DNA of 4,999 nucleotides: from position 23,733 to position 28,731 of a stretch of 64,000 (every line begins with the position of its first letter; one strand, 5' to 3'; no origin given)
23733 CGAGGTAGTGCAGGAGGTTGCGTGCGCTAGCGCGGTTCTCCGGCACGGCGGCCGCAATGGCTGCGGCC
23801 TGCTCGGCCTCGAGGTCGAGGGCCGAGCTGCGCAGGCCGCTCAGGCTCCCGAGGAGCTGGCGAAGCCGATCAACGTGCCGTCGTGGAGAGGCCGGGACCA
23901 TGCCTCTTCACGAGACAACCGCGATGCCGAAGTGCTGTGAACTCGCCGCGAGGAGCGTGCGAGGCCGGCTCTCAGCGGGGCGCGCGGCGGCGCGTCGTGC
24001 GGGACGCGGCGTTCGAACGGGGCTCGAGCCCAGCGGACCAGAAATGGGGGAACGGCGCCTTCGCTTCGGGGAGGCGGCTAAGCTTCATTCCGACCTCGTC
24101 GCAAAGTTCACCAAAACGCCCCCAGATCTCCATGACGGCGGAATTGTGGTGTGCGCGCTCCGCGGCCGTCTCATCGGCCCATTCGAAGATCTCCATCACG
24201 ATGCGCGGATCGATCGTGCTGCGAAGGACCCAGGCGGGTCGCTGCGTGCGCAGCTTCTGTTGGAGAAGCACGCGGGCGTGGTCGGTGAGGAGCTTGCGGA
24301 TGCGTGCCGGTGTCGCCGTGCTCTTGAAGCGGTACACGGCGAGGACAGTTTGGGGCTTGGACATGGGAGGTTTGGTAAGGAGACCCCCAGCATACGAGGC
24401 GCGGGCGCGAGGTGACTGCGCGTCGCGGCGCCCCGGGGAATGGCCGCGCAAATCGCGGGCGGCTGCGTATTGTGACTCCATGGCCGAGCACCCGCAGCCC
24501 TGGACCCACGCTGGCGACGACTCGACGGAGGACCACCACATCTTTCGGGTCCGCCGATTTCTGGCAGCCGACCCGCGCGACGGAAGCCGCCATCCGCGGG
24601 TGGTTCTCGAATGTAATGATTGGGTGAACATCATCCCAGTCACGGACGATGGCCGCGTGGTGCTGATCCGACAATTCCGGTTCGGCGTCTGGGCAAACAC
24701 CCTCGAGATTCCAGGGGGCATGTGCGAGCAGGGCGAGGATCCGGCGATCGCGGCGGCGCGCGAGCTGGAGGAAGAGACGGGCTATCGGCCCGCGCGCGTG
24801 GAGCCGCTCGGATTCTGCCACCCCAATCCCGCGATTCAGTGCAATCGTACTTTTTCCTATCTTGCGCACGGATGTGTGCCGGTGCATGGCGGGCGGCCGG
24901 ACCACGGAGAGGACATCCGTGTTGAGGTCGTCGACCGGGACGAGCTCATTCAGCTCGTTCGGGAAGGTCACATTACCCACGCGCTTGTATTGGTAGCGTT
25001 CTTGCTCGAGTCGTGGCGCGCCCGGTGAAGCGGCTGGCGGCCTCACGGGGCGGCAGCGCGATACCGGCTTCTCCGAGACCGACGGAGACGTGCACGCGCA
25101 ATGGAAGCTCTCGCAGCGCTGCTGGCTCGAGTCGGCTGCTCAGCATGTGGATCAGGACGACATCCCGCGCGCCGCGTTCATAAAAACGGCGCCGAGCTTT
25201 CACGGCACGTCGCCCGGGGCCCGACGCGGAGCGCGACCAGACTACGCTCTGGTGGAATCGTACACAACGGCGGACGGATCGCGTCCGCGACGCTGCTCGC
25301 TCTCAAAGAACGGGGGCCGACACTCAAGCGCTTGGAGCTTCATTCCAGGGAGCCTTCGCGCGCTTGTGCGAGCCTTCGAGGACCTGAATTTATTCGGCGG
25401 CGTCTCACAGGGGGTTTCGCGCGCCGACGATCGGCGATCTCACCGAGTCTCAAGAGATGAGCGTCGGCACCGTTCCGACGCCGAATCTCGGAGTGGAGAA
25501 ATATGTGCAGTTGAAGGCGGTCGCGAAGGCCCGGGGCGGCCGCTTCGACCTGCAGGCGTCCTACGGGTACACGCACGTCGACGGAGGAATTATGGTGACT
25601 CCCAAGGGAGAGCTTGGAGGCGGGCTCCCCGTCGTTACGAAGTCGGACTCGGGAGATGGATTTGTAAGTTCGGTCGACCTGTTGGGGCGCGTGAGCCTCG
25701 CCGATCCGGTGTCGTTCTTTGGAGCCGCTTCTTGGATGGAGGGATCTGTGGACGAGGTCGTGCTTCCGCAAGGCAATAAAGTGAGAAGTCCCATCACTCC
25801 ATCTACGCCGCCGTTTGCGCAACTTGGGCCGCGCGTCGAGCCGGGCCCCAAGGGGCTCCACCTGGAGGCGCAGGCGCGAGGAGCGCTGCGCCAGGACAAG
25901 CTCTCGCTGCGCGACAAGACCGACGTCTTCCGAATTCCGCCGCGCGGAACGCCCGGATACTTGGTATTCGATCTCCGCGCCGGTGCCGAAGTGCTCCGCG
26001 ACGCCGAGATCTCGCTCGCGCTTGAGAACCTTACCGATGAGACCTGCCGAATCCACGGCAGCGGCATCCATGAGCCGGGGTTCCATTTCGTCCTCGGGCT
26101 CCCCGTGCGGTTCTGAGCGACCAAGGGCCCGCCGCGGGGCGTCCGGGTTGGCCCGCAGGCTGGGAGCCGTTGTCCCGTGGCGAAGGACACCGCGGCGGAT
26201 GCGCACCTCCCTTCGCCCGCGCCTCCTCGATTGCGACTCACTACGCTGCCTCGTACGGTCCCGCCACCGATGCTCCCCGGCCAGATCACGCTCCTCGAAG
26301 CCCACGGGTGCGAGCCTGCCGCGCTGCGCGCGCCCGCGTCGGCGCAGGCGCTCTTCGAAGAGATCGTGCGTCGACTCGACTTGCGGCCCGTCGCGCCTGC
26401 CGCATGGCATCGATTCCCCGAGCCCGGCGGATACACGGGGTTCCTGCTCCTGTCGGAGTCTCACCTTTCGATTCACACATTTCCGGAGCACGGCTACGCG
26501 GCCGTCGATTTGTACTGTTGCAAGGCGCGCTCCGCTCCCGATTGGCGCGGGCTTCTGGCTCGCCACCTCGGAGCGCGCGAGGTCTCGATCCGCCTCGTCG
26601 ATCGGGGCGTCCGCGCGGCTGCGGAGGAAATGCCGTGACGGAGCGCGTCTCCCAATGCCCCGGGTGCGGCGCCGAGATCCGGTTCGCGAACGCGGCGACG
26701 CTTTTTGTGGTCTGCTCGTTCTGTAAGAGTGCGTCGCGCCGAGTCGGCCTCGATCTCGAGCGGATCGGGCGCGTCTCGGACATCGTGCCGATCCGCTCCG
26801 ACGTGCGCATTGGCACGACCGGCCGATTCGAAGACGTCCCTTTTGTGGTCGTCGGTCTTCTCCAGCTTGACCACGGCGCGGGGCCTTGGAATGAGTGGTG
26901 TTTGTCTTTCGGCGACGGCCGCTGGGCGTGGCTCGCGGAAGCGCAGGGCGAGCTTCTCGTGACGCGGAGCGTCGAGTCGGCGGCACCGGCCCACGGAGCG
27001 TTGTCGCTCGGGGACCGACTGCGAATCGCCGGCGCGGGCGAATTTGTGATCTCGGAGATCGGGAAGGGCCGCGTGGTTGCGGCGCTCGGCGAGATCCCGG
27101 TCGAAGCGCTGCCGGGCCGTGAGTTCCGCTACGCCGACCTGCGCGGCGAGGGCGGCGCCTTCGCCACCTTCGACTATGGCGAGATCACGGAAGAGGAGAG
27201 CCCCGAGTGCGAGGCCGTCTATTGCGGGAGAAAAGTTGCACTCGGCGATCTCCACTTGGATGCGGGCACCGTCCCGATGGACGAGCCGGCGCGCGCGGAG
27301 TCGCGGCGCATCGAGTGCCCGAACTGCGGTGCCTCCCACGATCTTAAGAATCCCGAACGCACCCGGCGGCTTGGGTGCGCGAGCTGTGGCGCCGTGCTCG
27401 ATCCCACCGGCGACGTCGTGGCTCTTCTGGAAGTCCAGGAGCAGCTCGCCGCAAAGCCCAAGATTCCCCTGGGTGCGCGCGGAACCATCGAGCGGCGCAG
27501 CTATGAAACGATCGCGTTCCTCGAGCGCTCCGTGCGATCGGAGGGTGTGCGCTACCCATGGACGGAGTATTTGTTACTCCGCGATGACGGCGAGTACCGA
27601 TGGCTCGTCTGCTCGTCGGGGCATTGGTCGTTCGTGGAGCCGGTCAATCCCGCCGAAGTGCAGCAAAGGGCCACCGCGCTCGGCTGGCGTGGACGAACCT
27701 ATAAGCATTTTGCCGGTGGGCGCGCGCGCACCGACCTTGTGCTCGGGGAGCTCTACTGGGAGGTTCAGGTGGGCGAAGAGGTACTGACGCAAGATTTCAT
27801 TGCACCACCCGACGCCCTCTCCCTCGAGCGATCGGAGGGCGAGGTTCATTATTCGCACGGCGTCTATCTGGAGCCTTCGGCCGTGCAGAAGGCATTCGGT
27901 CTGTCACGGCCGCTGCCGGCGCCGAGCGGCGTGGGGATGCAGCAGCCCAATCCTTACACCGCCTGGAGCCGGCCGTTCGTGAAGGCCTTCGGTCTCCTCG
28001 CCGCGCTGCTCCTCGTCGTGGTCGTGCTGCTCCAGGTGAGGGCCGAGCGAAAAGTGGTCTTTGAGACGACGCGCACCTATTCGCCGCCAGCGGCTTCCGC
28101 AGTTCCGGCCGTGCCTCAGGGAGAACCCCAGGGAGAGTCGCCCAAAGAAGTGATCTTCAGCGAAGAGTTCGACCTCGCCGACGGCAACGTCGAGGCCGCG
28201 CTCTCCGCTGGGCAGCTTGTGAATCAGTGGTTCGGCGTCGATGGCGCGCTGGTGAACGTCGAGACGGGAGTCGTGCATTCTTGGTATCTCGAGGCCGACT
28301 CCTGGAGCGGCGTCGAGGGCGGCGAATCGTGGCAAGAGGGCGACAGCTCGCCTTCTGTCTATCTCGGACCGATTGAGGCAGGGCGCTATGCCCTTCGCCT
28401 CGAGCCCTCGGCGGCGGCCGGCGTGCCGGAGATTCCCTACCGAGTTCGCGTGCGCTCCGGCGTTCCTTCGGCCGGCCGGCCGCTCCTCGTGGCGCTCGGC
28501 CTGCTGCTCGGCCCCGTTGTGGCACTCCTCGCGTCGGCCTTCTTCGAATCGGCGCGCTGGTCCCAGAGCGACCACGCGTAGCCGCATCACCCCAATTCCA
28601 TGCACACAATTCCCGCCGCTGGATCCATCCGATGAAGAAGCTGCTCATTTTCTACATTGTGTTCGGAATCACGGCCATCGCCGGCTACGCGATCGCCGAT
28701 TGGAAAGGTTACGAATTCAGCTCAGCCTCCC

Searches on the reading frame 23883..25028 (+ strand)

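Call 77: search_protein_families(library=pfam, proteins=[window:23883-25028:+], max_evalue=0.0001)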
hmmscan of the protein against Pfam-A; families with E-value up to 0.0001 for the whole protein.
window:23883-25028:+ (381 aa): 1 family
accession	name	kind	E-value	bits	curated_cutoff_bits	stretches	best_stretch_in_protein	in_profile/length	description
PF00293.34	NUDIX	-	8.1e-18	65.2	21.1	1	248-358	6-119/134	NUDIX domain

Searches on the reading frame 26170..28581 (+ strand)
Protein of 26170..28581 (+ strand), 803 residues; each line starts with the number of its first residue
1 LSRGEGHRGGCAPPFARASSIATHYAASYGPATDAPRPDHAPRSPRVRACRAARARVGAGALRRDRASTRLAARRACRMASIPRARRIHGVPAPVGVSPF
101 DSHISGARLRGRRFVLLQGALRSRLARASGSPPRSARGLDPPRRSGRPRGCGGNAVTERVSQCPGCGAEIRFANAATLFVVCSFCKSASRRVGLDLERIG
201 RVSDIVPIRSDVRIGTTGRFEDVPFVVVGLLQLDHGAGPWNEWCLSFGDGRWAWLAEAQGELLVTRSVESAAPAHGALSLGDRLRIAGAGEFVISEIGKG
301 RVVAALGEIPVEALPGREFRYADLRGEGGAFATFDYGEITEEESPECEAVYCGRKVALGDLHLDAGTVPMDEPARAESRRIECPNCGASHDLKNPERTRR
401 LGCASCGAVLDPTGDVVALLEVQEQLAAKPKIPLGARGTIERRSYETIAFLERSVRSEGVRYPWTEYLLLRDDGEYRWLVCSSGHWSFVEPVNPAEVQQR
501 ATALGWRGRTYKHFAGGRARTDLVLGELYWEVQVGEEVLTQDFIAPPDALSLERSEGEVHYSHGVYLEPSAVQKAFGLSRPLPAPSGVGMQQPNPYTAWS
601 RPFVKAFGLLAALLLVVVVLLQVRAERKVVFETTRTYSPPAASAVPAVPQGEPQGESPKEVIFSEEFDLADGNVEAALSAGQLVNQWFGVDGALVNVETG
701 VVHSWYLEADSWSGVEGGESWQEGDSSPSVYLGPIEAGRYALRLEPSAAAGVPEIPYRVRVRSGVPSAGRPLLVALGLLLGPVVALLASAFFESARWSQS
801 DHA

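Call 77: search_protein_families(library=pfam, proteins=[window:26170-28581:+], max_evalue=0.0001)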
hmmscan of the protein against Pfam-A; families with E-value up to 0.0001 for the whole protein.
window:26170-28581:+ (803 aa): 2 families
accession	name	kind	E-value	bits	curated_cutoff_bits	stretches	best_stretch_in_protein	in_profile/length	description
PF13785.11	DUF4178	-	2.2e-31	109.2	25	2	434-569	2-136/136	Domain of unknown function (DUF4178)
PF08271.17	Zn_Ribbon_TF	-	3.1e-06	27.1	29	0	382-411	2-30/43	TFIIB zinc-binding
